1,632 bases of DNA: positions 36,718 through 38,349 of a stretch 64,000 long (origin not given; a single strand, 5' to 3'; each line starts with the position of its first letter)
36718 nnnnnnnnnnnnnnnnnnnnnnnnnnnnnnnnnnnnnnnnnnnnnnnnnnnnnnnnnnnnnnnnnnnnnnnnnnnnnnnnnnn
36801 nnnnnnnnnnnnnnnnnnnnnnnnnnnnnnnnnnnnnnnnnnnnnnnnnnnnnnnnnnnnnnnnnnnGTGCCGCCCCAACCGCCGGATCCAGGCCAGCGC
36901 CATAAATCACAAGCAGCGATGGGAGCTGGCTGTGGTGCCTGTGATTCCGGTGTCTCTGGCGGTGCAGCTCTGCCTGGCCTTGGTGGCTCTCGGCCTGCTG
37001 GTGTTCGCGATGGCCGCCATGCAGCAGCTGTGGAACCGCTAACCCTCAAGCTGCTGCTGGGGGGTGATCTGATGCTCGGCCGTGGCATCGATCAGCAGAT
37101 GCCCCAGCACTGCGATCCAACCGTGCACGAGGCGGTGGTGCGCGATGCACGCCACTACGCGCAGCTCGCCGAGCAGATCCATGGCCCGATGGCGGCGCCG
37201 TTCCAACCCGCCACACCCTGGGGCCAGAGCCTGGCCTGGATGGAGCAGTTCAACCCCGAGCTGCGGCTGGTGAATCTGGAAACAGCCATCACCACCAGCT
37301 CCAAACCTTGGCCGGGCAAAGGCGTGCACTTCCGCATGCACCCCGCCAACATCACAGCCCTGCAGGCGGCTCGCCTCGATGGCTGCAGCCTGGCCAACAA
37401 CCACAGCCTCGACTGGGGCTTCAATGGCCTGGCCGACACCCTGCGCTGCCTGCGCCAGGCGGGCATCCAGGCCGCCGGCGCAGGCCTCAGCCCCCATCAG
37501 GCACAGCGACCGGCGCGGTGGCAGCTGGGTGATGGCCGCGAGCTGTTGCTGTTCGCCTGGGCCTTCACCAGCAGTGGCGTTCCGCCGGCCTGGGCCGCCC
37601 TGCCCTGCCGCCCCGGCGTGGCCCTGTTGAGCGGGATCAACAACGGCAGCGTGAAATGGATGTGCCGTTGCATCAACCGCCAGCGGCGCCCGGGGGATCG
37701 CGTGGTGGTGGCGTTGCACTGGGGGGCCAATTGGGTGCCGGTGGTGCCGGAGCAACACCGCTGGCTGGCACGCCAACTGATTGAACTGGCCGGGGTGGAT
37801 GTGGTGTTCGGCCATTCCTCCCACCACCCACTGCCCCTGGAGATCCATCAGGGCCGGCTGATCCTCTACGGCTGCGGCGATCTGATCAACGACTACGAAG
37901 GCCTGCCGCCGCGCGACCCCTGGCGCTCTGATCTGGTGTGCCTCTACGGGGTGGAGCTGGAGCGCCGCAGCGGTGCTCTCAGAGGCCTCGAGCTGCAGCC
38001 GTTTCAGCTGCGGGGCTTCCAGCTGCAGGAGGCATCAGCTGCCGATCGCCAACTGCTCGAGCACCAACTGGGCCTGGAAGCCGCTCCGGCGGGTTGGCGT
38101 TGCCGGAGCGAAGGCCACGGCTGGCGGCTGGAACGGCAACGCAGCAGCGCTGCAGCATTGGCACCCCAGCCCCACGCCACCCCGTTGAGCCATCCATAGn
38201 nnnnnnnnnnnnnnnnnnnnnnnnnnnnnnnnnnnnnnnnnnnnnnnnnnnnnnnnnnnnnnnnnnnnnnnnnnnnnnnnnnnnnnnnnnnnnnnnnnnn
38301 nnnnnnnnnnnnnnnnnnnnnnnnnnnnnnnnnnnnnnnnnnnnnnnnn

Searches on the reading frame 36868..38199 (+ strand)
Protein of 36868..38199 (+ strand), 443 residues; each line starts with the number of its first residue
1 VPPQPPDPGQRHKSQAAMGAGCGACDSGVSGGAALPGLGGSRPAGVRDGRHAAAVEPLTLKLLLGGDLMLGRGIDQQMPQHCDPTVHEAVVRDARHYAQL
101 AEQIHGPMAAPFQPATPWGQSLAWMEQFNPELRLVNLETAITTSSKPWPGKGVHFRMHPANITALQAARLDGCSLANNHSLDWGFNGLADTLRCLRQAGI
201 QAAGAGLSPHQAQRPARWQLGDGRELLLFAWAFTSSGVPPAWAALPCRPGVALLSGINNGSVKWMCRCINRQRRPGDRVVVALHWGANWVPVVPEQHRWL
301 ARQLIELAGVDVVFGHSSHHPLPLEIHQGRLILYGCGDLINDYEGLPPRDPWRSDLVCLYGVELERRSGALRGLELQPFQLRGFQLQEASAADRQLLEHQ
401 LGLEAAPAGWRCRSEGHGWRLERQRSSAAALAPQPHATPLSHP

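Call 67: search_protein_families(library=ncbifam, proteins=[window:36868-38199:+], max_evalue=1e-10)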
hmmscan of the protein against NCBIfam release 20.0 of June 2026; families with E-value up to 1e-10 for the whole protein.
window:36868-38199:+ (443 aa): 1 family
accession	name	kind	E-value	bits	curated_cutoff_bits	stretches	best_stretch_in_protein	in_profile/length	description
NF038314.1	epimerase_MslH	equivalog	2.1e-11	42.8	700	0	263-343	238-319/439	lasso peptide C-terminal Trp epimerase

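Call 88: search_protein_families(library=pfam, proteins=[window:36868-38199:+], max_evalue=0.01)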
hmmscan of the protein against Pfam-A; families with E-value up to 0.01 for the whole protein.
window:36868-38199:+ (443 aa): 1 family
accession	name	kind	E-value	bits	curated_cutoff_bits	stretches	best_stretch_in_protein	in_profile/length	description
PF09587.15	PGA_cap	-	2.4e-66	224.3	27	1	61-343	1-255/255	Bacterial capsule synthesis protein PGA_cap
